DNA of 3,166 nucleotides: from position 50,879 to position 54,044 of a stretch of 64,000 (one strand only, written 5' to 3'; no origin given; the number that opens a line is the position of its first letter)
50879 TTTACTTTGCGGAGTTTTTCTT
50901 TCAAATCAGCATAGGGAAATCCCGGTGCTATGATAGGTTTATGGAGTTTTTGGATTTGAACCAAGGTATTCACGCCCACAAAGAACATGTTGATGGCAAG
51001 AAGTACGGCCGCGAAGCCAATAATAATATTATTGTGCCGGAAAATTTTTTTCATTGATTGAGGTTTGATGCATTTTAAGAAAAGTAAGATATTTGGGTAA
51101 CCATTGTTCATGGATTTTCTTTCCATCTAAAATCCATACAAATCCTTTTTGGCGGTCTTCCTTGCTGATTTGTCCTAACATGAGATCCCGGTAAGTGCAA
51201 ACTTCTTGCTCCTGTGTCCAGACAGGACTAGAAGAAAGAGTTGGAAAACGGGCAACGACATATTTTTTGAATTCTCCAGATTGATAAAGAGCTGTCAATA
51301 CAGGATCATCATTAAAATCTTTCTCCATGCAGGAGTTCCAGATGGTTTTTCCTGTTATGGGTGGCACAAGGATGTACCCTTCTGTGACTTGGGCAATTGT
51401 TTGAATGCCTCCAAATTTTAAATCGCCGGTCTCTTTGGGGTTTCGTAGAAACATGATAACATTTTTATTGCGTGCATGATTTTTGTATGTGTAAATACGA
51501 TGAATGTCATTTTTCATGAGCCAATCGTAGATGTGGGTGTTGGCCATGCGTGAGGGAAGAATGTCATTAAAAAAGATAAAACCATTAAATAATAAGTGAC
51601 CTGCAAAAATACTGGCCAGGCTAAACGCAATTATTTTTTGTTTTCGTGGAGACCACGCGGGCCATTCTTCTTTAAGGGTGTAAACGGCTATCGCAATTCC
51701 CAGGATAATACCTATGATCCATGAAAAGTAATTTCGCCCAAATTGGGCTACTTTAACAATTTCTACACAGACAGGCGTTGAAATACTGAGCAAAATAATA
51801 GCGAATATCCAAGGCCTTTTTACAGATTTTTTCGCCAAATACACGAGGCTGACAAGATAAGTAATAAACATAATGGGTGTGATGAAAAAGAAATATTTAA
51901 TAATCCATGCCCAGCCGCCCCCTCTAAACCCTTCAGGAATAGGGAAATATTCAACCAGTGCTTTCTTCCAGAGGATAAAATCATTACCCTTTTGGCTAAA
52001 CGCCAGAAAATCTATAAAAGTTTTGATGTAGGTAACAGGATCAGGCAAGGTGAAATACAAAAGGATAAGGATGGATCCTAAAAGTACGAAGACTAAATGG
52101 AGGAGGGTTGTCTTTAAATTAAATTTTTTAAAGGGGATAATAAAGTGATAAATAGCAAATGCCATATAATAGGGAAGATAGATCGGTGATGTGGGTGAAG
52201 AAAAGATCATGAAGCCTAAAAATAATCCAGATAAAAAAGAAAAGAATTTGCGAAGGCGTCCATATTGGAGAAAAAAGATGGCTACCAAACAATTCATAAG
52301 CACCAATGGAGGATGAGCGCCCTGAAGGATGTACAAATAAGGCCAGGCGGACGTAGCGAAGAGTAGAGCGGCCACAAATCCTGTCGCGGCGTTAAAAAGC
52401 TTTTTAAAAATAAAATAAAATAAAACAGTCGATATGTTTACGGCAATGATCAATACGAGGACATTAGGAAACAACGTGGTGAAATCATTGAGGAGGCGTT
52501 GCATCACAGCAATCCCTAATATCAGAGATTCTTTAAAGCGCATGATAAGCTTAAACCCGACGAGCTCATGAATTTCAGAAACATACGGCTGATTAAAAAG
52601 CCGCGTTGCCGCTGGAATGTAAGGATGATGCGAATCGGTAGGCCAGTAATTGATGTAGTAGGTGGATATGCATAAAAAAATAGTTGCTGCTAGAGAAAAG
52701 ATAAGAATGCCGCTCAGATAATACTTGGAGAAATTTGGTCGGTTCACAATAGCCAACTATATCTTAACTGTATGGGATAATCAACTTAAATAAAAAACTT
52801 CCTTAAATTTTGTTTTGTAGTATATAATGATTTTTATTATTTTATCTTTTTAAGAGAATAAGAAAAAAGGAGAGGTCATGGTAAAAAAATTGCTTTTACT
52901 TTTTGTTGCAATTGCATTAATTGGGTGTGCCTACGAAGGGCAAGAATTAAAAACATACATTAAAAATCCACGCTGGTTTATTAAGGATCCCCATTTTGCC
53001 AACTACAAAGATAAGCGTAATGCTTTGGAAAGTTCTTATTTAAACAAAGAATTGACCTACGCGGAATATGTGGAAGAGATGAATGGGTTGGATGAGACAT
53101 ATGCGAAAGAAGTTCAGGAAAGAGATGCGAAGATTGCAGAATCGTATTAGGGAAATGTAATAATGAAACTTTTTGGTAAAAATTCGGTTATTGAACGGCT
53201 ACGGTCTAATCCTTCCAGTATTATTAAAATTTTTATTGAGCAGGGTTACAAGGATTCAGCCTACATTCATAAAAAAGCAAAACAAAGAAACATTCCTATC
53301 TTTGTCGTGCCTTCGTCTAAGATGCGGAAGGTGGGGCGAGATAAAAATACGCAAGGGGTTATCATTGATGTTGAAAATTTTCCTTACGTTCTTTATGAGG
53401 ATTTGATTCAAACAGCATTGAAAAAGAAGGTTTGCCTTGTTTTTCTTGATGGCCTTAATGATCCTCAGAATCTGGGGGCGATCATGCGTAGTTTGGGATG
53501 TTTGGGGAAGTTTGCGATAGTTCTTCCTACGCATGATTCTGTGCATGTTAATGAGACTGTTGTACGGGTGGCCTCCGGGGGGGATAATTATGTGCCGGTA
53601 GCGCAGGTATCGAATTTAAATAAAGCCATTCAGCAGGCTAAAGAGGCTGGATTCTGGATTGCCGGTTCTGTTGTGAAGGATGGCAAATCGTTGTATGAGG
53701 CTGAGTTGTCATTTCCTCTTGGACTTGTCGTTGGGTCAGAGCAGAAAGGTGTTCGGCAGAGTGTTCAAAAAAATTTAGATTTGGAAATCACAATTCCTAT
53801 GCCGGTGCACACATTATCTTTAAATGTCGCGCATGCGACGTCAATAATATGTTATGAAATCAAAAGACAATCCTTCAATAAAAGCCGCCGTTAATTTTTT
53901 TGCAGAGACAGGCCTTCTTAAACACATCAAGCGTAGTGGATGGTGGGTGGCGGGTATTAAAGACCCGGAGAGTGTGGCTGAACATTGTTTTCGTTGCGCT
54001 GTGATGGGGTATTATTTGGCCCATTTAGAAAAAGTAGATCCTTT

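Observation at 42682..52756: Putative surface-glycan modification island: secreted GH26-like hydrolase, TPR protein and four consecutive GT-C-type membrane glycosyltransferase-like genes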

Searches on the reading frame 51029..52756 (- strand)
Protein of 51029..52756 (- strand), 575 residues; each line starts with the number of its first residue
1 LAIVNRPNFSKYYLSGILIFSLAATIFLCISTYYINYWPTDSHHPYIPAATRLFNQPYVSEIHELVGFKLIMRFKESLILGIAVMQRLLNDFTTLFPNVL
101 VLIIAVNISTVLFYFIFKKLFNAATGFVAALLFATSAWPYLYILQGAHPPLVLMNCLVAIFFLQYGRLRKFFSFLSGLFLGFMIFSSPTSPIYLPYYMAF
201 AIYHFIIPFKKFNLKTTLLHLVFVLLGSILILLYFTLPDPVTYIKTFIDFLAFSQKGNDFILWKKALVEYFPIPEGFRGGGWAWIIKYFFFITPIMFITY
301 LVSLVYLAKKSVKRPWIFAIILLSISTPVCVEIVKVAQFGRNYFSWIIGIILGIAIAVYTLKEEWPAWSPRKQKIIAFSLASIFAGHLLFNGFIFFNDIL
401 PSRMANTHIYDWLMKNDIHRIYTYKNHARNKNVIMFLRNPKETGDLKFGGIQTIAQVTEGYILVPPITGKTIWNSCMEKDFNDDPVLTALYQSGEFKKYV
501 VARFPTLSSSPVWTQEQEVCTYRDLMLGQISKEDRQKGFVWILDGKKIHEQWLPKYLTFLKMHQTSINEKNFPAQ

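Call 4: search_protein_families(library=pfam, proteins=[window:51029-52756:-], max_evalue=0.1)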
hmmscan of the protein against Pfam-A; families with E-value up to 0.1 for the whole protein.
window:51029-52756:- (575 aa): 1 family
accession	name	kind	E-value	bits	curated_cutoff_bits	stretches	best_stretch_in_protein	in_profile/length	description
PF13231.12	PMT_2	-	4.3e-05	24.2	26.1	1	94-232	20-155/160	Dolichyl-phosphate-mannose-protein mannosyltransferase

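Call 5: search_protein_families(library=ncbifam, proteins=[window:51029-52756:-], max_evalue=0.1)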
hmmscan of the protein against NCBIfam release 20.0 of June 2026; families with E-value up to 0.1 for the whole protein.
window:51029-52756:- (575 aa): 0 families

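Call 29: find_homologous_proteins(query=window:51029-52756:-)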
Query window:51029-52756:- (575 aa): 77 proteins with E <= 0.001 among 8000 candidates.
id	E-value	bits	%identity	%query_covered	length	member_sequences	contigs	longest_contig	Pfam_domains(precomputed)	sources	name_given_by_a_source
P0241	0.0e+0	1309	100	100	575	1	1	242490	-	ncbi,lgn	-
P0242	3.4e-286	969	72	99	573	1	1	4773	-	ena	-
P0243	5.6e-186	638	54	92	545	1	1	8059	PF13231.13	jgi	jgi:hypothetical protein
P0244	1.0e-183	630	53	95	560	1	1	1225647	PF13231.13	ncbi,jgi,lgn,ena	ncbi:MAG: glycosyltransferase family 39 protein [Candidatus Omnitrophota bacterium]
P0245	9.2e-182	624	52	96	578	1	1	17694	PF13231.13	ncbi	-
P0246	1.0e-181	624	52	95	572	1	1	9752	-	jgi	jgi:hypothetical protein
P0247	2.3e-181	623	51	96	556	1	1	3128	PF13231.13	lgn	-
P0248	6.6e-181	621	52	95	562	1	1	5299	PF13231.13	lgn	-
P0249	2.5e-179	616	51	95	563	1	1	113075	PF13231.13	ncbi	-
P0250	1.4e-178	613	51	95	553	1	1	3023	PF13231.13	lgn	-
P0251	4.4e-175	602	51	96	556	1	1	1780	PF13231.13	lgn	-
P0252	6.4e-175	601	50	95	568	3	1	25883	PF13231.13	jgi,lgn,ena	-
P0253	3.7e-174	599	51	93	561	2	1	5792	-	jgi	-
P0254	5.3e-173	595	51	91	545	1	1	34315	PF13231.13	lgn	-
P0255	1.2e-167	577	51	61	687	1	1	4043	PF13231.13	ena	-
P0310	8.2e-100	353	37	94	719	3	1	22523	-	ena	-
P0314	5.5e-88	314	34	93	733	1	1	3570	-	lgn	-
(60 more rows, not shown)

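Call 35: search_solved_structures(query=A2, max_evalue=10, show_alignments=2)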
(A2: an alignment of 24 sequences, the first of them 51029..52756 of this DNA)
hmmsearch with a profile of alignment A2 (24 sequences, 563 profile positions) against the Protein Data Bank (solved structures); distinct sequences matched with E-value up to 10: 1.
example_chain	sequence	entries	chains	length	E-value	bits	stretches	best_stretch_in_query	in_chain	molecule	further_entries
1m1c_A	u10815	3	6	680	1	10.8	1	241-298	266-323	Major coat protein | Major capsid protein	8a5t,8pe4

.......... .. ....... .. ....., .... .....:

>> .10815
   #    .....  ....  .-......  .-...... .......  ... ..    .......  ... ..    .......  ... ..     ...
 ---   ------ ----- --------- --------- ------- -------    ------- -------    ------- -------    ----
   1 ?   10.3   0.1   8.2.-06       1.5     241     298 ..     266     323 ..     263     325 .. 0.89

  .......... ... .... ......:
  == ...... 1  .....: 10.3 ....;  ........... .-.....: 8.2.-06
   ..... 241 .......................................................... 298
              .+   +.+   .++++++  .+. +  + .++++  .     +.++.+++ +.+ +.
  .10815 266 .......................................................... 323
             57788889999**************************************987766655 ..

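Call 42: search_protein_families(library=pfam, proteins=[P0310, P0314], max_evalue=0.001)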
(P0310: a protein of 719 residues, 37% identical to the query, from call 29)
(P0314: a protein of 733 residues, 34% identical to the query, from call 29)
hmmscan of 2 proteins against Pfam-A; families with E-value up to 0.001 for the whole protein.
P0310 (719 aa): 1 family
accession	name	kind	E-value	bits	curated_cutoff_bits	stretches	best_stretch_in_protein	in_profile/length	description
PF13231.12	PMT_2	-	0.00052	20.7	26.1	1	115-248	20-151/160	Dolichyl-phosphate-mannose-protein mannosyltransferase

P0314 (733 aa): 0 families

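Call 49: find_encoding_contigs(protein=P0244, flank=10000, max_places=2)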
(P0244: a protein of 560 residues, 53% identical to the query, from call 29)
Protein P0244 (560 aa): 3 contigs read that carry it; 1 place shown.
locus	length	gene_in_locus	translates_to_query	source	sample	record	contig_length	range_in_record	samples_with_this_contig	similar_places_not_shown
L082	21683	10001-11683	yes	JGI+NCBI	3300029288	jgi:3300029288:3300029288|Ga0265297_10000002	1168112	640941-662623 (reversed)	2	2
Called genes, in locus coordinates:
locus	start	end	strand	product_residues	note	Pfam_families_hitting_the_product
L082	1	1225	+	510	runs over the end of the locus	PF05362:Lon_C (weak), PF13541:ChlI, PF00493:MCM (faint), PF01078:Mg_chelatase, PF07728:AAA_5, PF13335:Mg_chelatase_C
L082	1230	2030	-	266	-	PF00535:Glycos_transf_2, PF13641:Glyco_tranf_2_3 (weak)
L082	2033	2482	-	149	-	PF00908:dTDP_sugar_isom, PF05523:FdtA (weak)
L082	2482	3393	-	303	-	PF01073:3Beta_HSD, PF01370:Epimerase, PF02719:Polysacc_synt_2, PF05368:NmrA (faint), PF16363:GDP_Man_Dehyd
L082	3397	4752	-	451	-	PF01041:DegT_DnrJ_EryC1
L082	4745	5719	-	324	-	PF01073:3Beta_HSD, PF01370:Epimerase, PF02719:Polysacc_synt_2, PF04321:RmlD_sub_bind, PF08659:KR (weak), PF16363:GDP_Man_Dehyd, PF07993:NAD_binding_4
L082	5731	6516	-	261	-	PF00483:NTP_transferase, PF12804:NTP_transf_3 (weak)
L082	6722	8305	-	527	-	-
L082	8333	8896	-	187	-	-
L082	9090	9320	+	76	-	-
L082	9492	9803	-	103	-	PF13181:TPR_8 (faint), PF13432:TPR_16 (weak), PF13414:TPR_11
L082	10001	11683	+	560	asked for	PF13231:PMT_2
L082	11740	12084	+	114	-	PF07238:PilZ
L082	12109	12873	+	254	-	PF02674:Colicin_V, PF17830:STI1-HOP_DP (faint)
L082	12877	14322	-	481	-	PF10396:TrmE_N, PF12631:MnmE_helical, PF03193:RsgA_GTPase (faint), PF00009:GTP_EFTU (faint), PF00071:Ras, PF01926:MMR_HSR1, PF02421:FeoB_N, PF04548:AIG1 (weak), +1 more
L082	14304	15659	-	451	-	PF08245:Mur_ligase_M, PF02875:Mur_ligase_C, PF27239:FOL3_C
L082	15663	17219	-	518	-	PF02142:MGS, PF01808:AICARFT_IMPCHas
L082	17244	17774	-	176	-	PF01965:DJ-1_PfpI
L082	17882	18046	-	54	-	PF01165:Ribosomal_S21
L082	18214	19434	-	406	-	PF04055:Radical_SAM, PF12544:LAM_C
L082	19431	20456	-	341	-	PF02655:ATP-grasp_3, PF02786:CPSase_L_D2 (weak), PF07478:Dala_Dala_lig_C, PF13535:ATP-grasp_4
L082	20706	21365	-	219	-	PF00730:HhH-GPD, PF00633:HHH (weak)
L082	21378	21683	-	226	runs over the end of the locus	PF03853:YjeF_N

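Call 82: search_protein_families(library=pfam, proteins=[L082:6722-8305:-, L082:8333-8896:-], max_evalue=0.01)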
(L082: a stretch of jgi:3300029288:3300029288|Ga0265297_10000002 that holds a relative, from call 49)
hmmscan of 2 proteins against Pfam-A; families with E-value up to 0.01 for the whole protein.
L082:6722-8305:- (527 aa): 0 families

L082:8333-8896:- (187 aa): 3 families
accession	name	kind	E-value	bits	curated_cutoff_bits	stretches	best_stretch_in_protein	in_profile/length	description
PF01789.22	PsbP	-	6.4e-05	23.5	23.5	0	36-99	2-60/155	PsbP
PF18933.6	PsbP_2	-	9.2e-05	23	27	1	38-181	45-181/184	PsbP-like protein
PF08786.17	DcrB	-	0.0069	16.9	27.2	1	48-179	3-125/127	DcrB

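Call 86: find_encoding_contigs(protein=P0242, flank=10000, max_places=2)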
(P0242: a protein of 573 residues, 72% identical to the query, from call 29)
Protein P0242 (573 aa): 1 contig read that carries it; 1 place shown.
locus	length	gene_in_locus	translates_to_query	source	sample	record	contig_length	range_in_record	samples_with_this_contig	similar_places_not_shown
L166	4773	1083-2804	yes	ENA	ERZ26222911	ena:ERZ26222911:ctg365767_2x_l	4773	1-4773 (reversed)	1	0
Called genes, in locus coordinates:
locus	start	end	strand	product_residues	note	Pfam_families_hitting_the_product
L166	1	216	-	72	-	?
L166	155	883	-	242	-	PF08032:SpoU_sub_bind, PF00588:SpoU_methylase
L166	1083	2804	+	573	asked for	-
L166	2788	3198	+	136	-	-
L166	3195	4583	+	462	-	-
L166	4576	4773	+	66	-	?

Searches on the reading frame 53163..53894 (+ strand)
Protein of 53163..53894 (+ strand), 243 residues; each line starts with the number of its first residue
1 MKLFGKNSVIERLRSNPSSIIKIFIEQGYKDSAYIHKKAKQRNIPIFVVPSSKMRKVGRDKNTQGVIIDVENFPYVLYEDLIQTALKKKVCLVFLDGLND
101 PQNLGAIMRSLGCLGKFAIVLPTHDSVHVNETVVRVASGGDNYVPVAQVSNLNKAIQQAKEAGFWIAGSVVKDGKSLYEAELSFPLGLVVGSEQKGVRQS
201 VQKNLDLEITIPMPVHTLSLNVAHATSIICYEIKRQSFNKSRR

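Call 4: search_protein_families(library=pfam, proteins=[window:53163-53894:+], max_evalue=0.1)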
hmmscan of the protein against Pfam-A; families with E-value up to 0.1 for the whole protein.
window:53163-53894:+ (243 aa): 4 families
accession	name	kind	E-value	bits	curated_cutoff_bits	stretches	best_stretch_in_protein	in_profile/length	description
PF00588.24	SpoU_methylase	-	2.4e-34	118.9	29.7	1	92-231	3-142/142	SpoU rRNA Methylase family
PF08032.17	SpoU_sub_bind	-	1.7e-13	51.1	22.8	1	3-75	2-75/76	RNA 2'-O ribose methyltransferase substrate binding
PF25516.1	PTPase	-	0.019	15.3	27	1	27-57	41-71/79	Phosphotyrosine protein phosphatase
PF04951.18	Peptidase_M55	-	0.059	13.2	25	1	127-223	131-226/264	D-aminopeptidase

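Call 5: search_protein_families(library=ncbifam, proteins=[window:53163-53894:+], max_evalue=0.1)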
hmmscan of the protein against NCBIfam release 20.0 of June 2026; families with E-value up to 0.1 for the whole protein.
window:53163-53894:+ (243 aa): 12 families
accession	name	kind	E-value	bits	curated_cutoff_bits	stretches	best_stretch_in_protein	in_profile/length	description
TIGR00186.1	rRNA_methyl_3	equivalog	6.8e-54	182.9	160.15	1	3-236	5-239/240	23S rRNA (guanosine(2251)-2'-O)-methyltransferase RlmB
NF008386.0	PRK11181.1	equivalog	1.1e-39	136.1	366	1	3-237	5-242/244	23S rRNA (guanosine(2251)-2'-O)-methyltransferase RlmB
NF008117.0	PRK10864.1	equivalog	4.7e-25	88.5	267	1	2-237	108-342/344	tRNA/rRNA methyltransferase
NF008295.0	PRK11081.1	equivalog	4.5e-15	55.8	227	1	92-237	21-165/230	tRNA (guanosine(18)-2'-O)-methyltransferase TrmH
NF000477.1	NshR_TsnR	equivalog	3.5e-10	39.7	425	1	21-235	51-262/266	NshR/TsnR family 23S rRNA methyltransferase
TIGR00185.1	tRNA_yibK_trmL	equivalog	4.3e-09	36.4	190.6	1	101-237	12-148/154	tRNA (uridine(34)/cytosine(34)/5-carboxymethylaminomethyluridine(34)-2'-O)-methyltransferase TrmL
NF000035.1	nosihep_NshR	exception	1.9e-06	27.5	500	1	34-239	64-266/274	NshR family nosiheptide/thiostrepton resistance 23S rRNA methyltransferase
TIGR00050.1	rRNA_methyl_1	subfamily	3.4e-06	27.1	167.15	1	99-237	13-157/233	TrmJ/YjtD family RNA methyltransferase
NF007752.0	PRK10433.1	equivalog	2.5e-05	23.9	212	1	186-234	108-156/228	tRNA/rRNA methyltransferase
NF041077.1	tRNAmeth_TrmJ_Sulfolob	equivalog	0.00032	20.4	350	1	186-240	104-158/229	tRNA (cytidine-2'-O-)-methyltransferase TrmJ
NF011694.0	PRK15114.1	equivalog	0.0024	17.4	280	1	175-236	99-159/246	tRNA (cytosine(32)/uridine(32)-2'-O)-methyltransferase TrmJ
NF007683.0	PRK10358.1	equivalog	0.003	17.5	282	1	188-237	97-148/157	tRNA (uridine(34)/cytosine(34)/5-carboxymethylaminomethyluridine(34)-2'-O)-methyltransferase TrmL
